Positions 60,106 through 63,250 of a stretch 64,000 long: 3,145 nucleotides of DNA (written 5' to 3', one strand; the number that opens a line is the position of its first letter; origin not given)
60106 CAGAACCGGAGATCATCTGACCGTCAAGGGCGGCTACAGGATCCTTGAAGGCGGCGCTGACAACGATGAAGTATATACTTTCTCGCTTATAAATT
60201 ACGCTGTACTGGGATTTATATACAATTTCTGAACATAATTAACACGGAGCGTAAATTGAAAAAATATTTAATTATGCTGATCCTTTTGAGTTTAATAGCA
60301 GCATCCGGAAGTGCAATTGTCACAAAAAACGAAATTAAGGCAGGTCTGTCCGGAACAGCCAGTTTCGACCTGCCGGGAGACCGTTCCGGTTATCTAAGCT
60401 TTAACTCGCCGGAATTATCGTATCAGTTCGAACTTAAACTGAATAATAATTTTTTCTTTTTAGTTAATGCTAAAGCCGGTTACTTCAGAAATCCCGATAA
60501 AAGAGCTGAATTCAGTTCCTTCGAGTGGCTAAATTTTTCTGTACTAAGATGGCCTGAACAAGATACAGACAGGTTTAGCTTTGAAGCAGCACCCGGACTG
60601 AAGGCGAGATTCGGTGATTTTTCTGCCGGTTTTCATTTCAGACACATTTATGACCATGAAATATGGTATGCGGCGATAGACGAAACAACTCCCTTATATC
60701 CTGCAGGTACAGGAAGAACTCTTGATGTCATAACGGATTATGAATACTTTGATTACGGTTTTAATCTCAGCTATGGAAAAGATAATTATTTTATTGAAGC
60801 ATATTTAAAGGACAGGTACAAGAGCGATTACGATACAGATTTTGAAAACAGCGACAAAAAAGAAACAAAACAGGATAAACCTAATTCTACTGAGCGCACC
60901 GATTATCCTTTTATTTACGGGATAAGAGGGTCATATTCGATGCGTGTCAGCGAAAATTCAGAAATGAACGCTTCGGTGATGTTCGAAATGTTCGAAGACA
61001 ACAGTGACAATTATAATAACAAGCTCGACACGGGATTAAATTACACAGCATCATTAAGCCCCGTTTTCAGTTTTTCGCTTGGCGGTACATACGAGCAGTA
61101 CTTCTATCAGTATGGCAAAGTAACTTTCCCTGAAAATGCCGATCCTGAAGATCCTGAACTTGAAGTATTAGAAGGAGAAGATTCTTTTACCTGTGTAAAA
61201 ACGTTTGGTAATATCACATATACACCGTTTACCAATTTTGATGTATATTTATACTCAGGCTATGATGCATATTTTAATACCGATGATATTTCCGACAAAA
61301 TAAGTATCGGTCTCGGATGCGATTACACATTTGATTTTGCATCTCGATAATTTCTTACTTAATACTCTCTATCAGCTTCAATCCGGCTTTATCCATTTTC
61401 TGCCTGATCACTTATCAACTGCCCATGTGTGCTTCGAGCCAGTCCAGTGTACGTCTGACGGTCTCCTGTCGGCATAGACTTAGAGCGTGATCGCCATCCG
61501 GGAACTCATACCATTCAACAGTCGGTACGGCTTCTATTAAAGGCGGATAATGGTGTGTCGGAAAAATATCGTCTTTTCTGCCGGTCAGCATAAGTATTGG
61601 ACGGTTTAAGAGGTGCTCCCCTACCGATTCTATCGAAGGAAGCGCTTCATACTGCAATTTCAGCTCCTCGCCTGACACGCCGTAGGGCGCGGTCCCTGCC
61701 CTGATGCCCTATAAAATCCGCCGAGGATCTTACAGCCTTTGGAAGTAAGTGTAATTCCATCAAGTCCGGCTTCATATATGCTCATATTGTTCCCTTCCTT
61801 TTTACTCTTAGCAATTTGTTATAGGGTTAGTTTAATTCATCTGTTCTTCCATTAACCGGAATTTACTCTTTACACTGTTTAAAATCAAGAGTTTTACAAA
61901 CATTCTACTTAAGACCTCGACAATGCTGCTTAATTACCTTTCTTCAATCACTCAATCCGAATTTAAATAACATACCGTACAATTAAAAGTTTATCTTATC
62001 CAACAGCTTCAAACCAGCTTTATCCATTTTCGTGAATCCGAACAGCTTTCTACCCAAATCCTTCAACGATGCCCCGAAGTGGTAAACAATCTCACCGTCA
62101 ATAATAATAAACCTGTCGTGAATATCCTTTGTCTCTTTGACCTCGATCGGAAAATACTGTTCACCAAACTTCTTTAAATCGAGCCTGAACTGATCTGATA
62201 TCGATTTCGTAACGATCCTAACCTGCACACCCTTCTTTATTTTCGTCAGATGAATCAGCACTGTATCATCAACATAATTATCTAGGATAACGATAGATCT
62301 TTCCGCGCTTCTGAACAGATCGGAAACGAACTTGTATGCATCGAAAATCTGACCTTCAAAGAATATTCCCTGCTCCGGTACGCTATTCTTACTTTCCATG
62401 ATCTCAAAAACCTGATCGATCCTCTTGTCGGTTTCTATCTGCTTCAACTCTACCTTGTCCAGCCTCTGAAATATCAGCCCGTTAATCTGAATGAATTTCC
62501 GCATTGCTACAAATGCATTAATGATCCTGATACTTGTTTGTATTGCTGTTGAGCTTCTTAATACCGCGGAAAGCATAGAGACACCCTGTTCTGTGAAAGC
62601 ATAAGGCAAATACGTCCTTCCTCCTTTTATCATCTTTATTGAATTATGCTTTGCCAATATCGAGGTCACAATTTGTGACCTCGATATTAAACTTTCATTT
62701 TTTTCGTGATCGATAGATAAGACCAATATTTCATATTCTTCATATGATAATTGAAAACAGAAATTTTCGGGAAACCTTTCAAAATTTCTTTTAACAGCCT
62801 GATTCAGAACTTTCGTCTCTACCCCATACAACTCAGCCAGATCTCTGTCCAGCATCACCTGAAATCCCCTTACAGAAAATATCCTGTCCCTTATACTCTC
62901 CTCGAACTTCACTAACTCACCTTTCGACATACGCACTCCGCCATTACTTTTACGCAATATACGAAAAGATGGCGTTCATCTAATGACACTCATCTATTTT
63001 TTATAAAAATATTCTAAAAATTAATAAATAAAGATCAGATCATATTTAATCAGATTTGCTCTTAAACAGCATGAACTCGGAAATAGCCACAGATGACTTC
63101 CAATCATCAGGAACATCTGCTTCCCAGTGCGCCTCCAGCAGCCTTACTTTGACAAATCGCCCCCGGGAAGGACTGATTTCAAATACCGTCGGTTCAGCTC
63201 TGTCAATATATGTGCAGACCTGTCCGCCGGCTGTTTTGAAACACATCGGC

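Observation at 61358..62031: Duplicated 3' end of the ORF6N-domain gene brackets an inserted foreign fragment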

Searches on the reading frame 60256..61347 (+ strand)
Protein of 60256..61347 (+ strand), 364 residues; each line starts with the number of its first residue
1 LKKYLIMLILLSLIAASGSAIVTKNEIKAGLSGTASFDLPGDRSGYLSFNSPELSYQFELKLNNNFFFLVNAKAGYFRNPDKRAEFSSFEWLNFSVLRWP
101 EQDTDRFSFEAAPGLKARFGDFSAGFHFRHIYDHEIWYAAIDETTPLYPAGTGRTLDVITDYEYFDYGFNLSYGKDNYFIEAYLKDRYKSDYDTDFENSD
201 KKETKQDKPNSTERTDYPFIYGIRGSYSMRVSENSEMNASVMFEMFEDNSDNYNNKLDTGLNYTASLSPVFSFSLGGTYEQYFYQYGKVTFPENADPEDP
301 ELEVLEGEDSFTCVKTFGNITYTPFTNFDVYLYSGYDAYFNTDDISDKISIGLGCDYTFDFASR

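Call 6: search_protein_families(library=pfam, proteins=[window:60256-61347:+], max_evalue=0.01)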
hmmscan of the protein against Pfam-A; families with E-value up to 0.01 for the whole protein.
window:60256-61347:+ (364 aa): 0 families

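Call 15: find_related_loci(query=window:60256-61347:+, collection=genome_contigs, flank=8000)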
Query window:60256-61347:+ (364 aa) in genome_contigs; peptide patterns used: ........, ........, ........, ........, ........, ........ (x = any residue, [..] = any of these).
279 stretches matched a pattern, but none encodes a relative of the query by tblastn (E <= 1e-3).

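Call 16: find_related_loci(query=window:60256-61347:+, collection=metagenome_contigs, flank=8000)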
Query window:60256-61347:+ (364 aa) in metagenome_contigs; peptide patterns used: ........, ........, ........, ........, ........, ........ (x = any residue, [..] = any of these).
520 stretches matched a pattern, but none encodes a relative of the query by tblastn (E <= 1e-3).

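Call 46: search_protein_families(library=padloc, proteins=[window:60256-61347:+], max_evalue=0.01)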
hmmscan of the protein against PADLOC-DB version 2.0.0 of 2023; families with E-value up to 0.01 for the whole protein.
window:60256-61347:+ (364 aa): 0 families

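Call 47: search_protein_families(library=ncbifam, proteins=[window:60256-61347:+], max_evalue=0.01)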
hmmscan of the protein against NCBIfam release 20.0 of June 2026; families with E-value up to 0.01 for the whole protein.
window:60256-61347:+ (364 aa): 1 family
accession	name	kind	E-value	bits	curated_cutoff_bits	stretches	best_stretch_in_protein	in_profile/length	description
TIGR03519.1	T9SS_PorP_fam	subfamily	0.0021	17.6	90.55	0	37-281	84-247/292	PorP/SprF family type IX secretion system membrane protein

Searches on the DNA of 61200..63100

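Call 71: search_rna_families(source=window, start=61200, end=63100, threshold=evalue, max_evalue=1)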
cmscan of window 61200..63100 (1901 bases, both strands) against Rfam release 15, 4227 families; matches with E-value up to 1: 3.
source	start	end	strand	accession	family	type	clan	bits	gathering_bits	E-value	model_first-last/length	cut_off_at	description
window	61313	61386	+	RF00588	SNORD41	Gene; snRNA; snoRNA; CD-box;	CL00058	20.9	41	0.68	1-70/70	no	Small nucleolar RNA SNORD41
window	62591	62686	+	RF01494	rliD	Gene; antisense;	-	16.2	50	0.12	1-327/327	no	Listeria sRNA rliD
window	62729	62863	-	RF01295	SCARNA7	Gene; snRNA; snoRNA; scaRNA;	-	14.2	65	0.86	1-330/330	no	Small Cajal body-specific RNA 7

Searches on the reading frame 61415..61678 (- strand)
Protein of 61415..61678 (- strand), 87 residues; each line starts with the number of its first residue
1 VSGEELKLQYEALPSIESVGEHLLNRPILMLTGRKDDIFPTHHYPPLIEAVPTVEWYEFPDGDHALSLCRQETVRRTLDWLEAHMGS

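Call 6: search_protein_families(library=pfam, proteins=[window:61418-61678:-], max_evalue=0.01)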
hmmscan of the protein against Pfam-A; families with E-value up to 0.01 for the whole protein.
window:61418-61678:- (87 aa): 2 families
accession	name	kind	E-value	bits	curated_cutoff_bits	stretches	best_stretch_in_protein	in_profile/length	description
PF00561.26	Abhydrolase_1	-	0.0013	18.9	25.8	1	21-66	200-240/245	alpha/beta hydrolase fold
PF00326.27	Peptidase_S9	-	0.009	16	22.6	0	8-86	127-211/213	Prolyl oligopeptidase family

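Call 47: search_protein_families(library=ncbifam, proteins=[window:61418-61678:-], max_evalue=0.01)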
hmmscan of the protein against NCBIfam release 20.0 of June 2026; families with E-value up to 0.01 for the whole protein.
window:61418-61678:- (87 aa): 1 family
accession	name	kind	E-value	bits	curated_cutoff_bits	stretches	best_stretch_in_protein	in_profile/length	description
TIGR02427.1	protocat_pcaD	equivalog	0.0058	16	255.85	1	24-78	192-246/251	3-oxoadipate enol-lactonase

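Call 57: list_cluster_members(proteins=[P0121, window:61415-61678:-, P0002])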
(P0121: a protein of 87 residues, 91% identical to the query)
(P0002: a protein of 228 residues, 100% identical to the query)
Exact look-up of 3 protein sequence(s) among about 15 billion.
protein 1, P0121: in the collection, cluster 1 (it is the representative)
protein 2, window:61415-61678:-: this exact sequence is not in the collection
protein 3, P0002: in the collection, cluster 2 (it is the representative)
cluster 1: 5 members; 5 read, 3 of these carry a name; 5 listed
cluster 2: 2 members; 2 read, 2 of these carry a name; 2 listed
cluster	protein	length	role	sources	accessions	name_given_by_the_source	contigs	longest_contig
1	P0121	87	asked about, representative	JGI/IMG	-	pimeloyl-ACP methyl ester carboxylesterase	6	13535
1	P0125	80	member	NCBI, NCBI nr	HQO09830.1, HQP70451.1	MAG TPA: hypothetical protein PLK90_08645 [Clostridiales bacterium] | hypothetical protein [Clostridiales bacterium]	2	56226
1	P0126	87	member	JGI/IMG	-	pimeloyl-ACP methyl ester carboxylesterase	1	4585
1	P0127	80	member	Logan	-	-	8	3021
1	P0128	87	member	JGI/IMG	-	-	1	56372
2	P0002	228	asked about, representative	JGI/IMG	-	hypothetical protein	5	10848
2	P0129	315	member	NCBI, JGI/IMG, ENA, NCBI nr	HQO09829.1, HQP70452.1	MAG TPA: ORF6N domain-containing protein [Clostridiales bacterium] | ORF6N domain-containing protein [Clostridiales bacterium]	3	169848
